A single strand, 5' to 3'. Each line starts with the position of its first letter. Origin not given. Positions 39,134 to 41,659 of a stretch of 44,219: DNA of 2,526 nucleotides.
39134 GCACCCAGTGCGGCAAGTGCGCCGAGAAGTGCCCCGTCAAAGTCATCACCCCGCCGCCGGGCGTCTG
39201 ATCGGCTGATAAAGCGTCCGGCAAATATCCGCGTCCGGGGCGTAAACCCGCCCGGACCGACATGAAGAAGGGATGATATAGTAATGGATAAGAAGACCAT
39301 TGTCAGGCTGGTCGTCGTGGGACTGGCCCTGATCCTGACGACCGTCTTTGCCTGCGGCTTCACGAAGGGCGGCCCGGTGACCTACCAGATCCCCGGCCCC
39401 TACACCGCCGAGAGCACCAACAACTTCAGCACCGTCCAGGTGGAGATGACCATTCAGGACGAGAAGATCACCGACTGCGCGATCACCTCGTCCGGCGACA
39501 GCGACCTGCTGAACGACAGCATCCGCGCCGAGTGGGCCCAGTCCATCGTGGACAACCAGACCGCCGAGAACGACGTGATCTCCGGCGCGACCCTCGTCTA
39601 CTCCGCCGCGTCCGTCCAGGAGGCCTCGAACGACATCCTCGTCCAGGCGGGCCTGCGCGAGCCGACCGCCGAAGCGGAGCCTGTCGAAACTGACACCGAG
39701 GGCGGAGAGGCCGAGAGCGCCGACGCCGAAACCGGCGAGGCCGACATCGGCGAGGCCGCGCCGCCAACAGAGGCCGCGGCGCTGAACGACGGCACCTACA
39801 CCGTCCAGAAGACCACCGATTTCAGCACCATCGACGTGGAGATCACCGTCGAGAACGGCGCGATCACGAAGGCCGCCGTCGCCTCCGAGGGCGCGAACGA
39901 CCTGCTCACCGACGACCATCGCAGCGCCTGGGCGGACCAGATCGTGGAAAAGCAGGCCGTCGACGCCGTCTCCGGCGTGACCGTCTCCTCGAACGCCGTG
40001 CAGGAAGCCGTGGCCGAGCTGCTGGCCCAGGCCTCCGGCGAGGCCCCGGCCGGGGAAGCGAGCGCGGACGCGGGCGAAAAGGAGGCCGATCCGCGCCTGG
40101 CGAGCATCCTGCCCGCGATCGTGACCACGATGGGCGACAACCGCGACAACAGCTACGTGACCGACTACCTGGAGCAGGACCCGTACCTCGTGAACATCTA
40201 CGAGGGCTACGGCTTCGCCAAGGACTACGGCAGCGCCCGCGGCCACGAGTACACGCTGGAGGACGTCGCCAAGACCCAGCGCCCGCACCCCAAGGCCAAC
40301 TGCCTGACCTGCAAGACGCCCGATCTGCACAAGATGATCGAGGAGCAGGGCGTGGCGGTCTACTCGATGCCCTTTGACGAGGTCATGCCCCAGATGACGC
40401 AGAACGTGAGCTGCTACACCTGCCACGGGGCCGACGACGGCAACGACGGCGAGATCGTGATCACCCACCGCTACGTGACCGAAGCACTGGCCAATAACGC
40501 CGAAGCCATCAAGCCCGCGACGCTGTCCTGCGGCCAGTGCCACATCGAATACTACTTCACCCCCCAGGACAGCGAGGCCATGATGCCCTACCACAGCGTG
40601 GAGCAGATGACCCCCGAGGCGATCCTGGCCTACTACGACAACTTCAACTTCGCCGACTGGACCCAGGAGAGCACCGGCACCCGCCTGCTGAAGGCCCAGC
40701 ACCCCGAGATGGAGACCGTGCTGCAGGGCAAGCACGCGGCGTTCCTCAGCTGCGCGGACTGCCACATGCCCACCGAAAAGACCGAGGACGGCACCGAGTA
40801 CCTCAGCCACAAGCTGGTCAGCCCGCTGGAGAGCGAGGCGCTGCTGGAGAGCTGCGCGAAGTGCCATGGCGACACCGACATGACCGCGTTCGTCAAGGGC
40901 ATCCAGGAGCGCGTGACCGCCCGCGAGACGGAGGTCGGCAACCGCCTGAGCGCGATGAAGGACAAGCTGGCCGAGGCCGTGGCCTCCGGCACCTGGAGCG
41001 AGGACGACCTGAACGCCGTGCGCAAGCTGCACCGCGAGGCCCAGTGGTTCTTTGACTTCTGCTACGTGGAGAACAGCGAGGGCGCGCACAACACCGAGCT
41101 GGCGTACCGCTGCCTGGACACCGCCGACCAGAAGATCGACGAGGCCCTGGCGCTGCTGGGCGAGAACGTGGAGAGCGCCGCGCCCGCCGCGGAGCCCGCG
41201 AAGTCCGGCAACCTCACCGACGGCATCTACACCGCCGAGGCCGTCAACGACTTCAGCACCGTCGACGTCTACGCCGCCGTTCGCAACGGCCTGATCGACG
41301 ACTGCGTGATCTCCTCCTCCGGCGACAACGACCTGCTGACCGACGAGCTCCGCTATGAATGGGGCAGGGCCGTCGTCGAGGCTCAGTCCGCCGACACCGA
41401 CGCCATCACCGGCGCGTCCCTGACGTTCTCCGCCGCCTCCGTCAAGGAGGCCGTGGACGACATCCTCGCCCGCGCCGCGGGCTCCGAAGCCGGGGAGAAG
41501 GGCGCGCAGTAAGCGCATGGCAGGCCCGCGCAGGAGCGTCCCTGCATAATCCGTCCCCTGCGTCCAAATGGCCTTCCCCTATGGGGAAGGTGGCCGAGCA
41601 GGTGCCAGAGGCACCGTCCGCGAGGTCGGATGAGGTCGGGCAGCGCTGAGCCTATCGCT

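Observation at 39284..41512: NrfA nitrite reductase flanked by three covalent-flavin (FMN_bind) modules instead of a haem partner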

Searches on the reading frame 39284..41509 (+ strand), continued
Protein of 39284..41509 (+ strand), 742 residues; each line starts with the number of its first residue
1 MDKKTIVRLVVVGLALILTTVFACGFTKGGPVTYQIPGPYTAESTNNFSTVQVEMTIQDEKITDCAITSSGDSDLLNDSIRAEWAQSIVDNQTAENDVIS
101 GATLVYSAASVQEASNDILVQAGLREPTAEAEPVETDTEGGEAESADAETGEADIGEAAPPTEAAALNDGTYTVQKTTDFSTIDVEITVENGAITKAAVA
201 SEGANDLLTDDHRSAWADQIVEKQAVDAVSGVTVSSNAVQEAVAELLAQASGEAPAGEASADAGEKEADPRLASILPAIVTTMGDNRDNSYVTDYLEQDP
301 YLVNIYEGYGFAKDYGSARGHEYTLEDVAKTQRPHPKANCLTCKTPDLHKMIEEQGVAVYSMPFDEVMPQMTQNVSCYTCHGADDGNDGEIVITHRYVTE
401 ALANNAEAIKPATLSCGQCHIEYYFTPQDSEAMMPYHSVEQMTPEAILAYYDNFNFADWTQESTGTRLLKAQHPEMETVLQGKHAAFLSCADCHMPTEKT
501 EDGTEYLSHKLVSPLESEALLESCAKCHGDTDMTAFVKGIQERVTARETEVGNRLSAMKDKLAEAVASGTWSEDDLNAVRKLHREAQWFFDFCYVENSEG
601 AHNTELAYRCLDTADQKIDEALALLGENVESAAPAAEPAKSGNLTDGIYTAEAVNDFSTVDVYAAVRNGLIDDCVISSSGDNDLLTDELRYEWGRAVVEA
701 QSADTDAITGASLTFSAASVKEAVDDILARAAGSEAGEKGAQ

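Call 68: fold_search(model_id=the predicted structure, library=pdb)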
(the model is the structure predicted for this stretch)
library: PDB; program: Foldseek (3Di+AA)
matches with E <= 10: 379; with E <= 0.001: 34
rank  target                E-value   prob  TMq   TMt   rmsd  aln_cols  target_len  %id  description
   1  2rdz_A                1.1e-12  1.00  0.35  0.55   7.1       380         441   29  High Resolution Crystal Structure of the Escherichia coli Cytochrome c Nitrite Reductase. (released 2008-03-25)
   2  2rf7_A                1.3e-12  1.00  0.35  0.55   7.2       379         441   28  Crystal structure of the escherichia coli nrfa mutant Q263E (released 2008-03-25)
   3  4wjy_A                1.3e-12  1.00  0.35  0.55   7.1       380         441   28  Esherichia coli nitrite reductase NrfA H264N (released 2015-03-11)
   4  3ubr_A                1.4e-12  1.00  0.34  0.53   7.1       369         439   30  Laue structure of Shewanella oneidensis cytochrome-c Nitrite Reductase (released 2012-04-25)
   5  1gu6_A                3.7e-12  1.00  0.35  0.54   7.3       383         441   29  Structure of the Periplasmic Cytochrome c Nitrite Reductase from Escherichia coli (released 2002-03-08)
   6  1qdb_A                7.2e-11  1.00  0.35  0.51   6.9       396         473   27  CYTOCHROME C NITRITE REDUCTASE (released 1999-08-18)
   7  1fs7                  1.1e-10  1.00  0.34  0.50   7.8       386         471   28  CYTOCHROME C NITRITE REDUCTASE FROM WOLINELLA SUCCINOGENES (released 2001-01-17)
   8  3bng                  1.9e-10  1.00  0.34  0.50   7.5       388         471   26  W. succinogenes NrfA Y218F (released 2008-02-26)
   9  2j7a_K                1.8e-09  1.00  0.34  0.48   7.1       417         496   25  Crystal structure of cytochrome c nitrite reductase NrfHA complex from Desulfovibrio vulgaris (released 2006-12-06)
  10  2vr0_E                2.0e-09  1.00  0.31  0.44   7.3       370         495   28  Crystal structure of cytochrome c nitrite reductase NrfHA complex bound to the HQNO inhibitor (released 2008-06-03)
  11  3f29_A                2.6e-09  1.00  0.26  0.34   9.5       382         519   20  Structure of the Thioalkalivibrio nitratireducens cytochrome c nitrite reductase in complex with sulfite (released 2008-12-09)
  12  6v0a_E                3.0e-09  1.00  0.33  0.50   7.9       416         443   23  Crystal structure of cytochrome c nitrite reductase from the bacterium Geobacter lovleyi with bound sulfate (released 2020-06-17)
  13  3f29_B                3.5e-09  1.00  0.27  0.37   7.7       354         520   23  Structure of the Thioalkalivibrio nitratireducens cytochrome c nitrite reductase in complex with sulfite (released 2008-12-09)
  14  3sxq_B                3.9e-09  1.00  0.27  0.37   8.3       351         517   25  Structure of a hexameric multiheme c nitrite reductase from the extremophile bacterium Thiolkalivibrio paradoxus (released 2012-09-26)
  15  2j7a_D                4.0e-09  1.00  0.31  0.44   7.4       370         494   28  Crystal structure of cytochrome c nitrite reductase NrfHA complex from Desulfovibrio vulgaris (released 2006-12-06)
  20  2j7a_A                4.9e-09  1.00  0.31  0.44   7.3       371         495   28  Crystal structure of cytochrome c nitrite reductase NrfHA complex from Desulfovibrio vulgaris (released 2006-12-06)
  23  2j7a_B                5.7e-09  1.00  0.31  0.44   7.3       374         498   28  Crystal structure of cytochrome c nitrite reductase NrfHA complex from Desulfovibrio vulgaris (released 2006-12-06)
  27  2j7a_H                8.7e-09  1.00  0.31  0.44   7.3       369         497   27  Crystal structure of cytochrome c nitrite reductase NrfHA complex from Desulfovibrio vulgaris (released 2006-12-06)
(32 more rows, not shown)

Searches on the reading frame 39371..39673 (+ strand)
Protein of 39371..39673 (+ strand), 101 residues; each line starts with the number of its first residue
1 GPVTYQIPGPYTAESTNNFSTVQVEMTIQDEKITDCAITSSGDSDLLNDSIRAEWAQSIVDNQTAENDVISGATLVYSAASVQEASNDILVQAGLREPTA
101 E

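Call 19: search_protein_families(library=pfam, proteins=[window:39371-39673:+], max_evalue=0.01)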
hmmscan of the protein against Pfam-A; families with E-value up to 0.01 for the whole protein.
window:39371-39673:+ (101 aa): 1 family
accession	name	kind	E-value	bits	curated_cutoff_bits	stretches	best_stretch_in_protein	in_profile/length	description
PF04205.19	FMN_bind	-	6.1e-06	27.2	22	1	21-89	5-75/77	FMN-binding domain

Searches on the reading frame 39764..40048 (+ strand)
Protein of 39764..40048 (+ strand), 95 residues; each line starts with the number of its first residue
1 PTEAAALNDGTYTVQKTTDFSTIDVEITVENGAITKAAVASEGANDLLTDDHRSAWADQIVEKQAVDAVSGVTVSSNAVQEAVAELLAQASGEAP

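Call 19: search_protein_families(library=pfam, proteins=[window:39764-40048:+], max_evalue=0.01)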
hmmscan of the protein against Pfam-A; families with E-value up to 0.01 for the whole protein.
window:39764-40048:+ (95 aa): 2 families
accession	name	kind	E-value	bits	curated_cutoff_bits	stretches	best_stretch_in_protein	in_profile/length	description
PF04205.19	FMN_bind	-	4e-09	37.4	22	1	22-87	5-76/77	FMN-binding domain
PF19671.4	DUF6174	-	0.0056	17.4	23.8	1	5-63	12-77/122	Family of unknown function (DUF6174)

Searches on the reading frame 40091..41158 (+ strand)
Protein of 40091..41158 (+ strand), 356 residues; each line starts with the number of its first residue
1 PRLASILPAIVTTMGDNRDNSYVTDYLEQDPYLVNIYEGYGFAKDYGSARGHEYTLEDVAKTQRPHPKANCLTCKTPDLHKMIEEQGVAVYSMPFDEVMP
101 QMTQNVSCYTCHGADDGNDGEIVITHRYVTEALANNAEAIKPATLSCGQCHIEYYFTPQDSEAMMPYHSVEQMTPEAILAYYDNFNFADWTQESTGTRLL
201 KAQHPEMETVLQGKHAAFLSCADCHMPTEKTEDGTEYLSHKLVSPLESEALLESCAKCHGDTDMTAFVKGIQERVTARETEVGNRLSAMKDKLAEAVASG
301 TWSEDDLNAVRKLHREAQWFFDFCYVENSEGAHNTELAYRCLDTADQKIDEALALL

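Call 39: find_related_loci(query=A1, collection=genome_contigs, flank=10000)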
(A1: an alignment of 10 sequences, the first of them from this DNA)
Query A1 (356 aa) in genome_contigs; peptide patterns used: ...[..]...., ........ (x = any residue, [..] = any of these).
438 stretches matched a pattern; 406 encode a relative of the query (tblastn E <= 1e-3); the best 80 are kept; 79 distinct loci.
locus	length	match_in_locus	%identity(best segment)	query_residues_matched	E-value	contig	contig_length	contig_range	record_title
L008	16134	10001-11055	98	1-356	0e+0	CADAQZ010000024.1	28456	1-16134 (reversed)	MAG: uncultured Clostridiales bacterium isolate RUG13544 genome assembly, contig: RUG13544_asm_24, whole genome shotgun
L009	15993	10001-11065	85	2-356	0e+0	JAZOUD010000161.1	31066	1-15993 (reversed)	MAG: Clostridia bacterium isolate T1900045535_YK20190229.MAGScoT_cleanbin_000002 SGB_7757_k141_2164550, whole genome sho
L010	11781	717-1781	83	2-356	0e+0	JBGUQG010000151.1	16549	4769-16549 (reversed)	MAG: Christensenellales bacterium isolate ruminal_MAG_145 ruminal_MAG_145_contig_0151, whole genome shotgun sequence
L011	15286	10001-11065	84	2-356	0e+0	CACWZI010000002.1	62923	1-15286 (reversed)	MAG: uncultured Clostridiales bacterium isolate RUG11052 genome assembly, contig: RUG11052_asm_2, whole genome shotgun s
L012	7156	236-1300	84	2-356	0e+0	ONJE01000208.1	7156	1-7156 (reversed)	uncultured Clostridiales bacterium isolate RUG340 genome assembly, contig: scaffold_12454, whole genome shotgun sequence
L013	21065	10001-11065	83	2-356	0e+0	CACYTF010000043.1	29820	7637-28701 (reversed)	MAG: uncultured Clostridiales bacterium isolate RUG12259 genome assembly, contig: RUG12259_asm_43, whole genome shotgun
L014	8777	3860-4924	84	2-356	0e+0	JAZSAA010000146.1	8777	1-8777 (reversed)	MAG: Clostridia bacterium isolate T1900044942_TS20190408.MAGScoT_cleanbin_000064 SGB_3465_k141_692644, whole genome shot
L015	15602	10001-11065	82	2-356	0e+0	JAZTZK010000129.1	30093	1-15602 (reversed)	MAG: Clostridia bacterium isolate T1900045324_YK20190013.MAGScoT_cleanbin_000008 SGB_6411_k141_724546, whole genome shot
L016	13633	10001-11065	83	2-356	0e+0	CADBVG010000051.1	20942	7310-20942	MAG: uncultured Clostridiales bacterium isolate RUG14340 genome assembly, contig: RUG14340_asm_51, whole genome shotgun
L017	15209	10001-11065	84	2-356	0e+0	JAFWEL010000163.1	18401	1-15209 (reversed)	MAG: Clostridia bacterium isolate RGIG5665 Sheep_Duodenum-4__c34998, whole genome shotgun sequence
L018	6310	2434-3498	82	2-356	0e+0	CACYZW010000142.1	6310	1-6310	MAG: uncultured Clostridiales bacterium isolate RUG12424 genome assembly, contig: RUG12424_asm_142, whole genome shotgun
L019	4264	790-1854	78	2-356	0e+0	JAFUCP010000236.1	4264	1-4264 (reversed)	MAG: Clostridia bacterium isolate RGIG4372 Roe_deer_Jejunum.Co__c447952, whole genome shotgun sequence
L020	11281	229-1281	80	6-356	0e+0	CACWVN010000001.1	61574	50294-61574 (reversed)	MAG: uncultured Clostridiales bacterium isolate RUG10947 genome assembly, contig: RUG10947_asm_1, whole genome shotgun s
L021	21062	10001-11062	80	3-356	0e+0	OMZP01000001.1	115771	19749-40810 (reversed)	uncultured Clostridiales bacterium isolate RUG103 genome assembly, contig: scaffold_115, whole genome shotgun sequence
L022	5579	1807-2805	83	24-356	0e+0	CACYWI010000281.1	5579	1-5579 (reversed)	MAG: uncultured Clostridiales bacterium isolate RUG12338 genome assembly, contig: RUG12338_asm_281, whole genome shotgun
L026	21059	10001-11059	76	4-356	0e+0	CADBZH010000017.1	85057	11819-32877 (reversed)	MAG: uncultured Clostridiales bacterium isolate RUG14431 genome assembly, contig: RUG14431_asm_17, whole genome shotgun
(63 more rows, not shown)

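Call 86: find_homologous_proteins(query=L026:9785-11074:+, max_evalue=1e-120)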
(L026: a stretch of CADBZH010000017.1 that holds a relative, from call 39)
Query L026:9785-11074:+ (430 aa): 976 proteins with E <= 1e-120 among 8000 candidates; the best 120 are listed.
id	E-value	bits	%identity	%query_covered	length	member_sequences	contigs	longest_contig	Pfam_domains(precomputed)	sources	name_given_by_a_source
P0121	5.9e-290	979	99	100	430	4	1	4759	PF02335.21,PF14522.12,PF22113.2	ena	-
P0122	1.6e-243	826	83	99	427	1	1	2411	PF02335.21,PF14522.12,PF22113.2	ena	-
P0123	2.6e-242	822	82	99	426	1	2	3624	PF13435.12,PF02335.21,PF14522.12,PF22113.2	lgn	-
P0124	5.0e-242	821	81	99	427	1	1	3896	PF02335.21,PF14522.12,PF22113.2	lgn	-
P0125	1.2e-241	820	83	99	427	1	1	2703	PF02335.21,PF14522.12,PF22113.2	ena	-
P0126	4.2e-241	818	81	99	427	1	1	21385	PF02335.21,PF14522.12,PF22113.2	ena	-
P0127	9.6e-241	817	81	99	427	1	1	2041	PF02335.21,PF14522.12,PF22113.2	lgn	-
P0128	1.3e-240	817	81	99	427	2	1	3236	PF02335.21,PF14522.12,PF22113.2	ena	-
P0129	2.1e-240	816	84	93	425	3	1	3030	PF02335.21,PF14522.12,PF22113.2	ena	-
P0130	1.2e-238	810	80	99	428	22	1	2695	PF13435.12,PF02335.21,PF14522.12,PF22113.2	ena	-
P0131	2.2e-238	809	87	92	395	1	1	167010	PF02335.21,PF14522.12,PF22113.2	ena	-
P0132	1.3e-237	807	80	99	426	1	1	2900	PF02335.21,PF14522.12,PF22113.2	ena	-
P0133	2.1e-236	803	79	99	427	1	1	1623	PF13435.12,PF02335.21,PF14522.12,PF22113.2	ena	-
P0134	3.4e-236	802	81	99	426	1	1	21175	PF13435.12,PF02335.21,PF14522.12,PF22113.2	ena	-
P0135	3.8e-236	802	80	99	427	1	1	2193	PF02335.21,PF14522.12,PF22113.2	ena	-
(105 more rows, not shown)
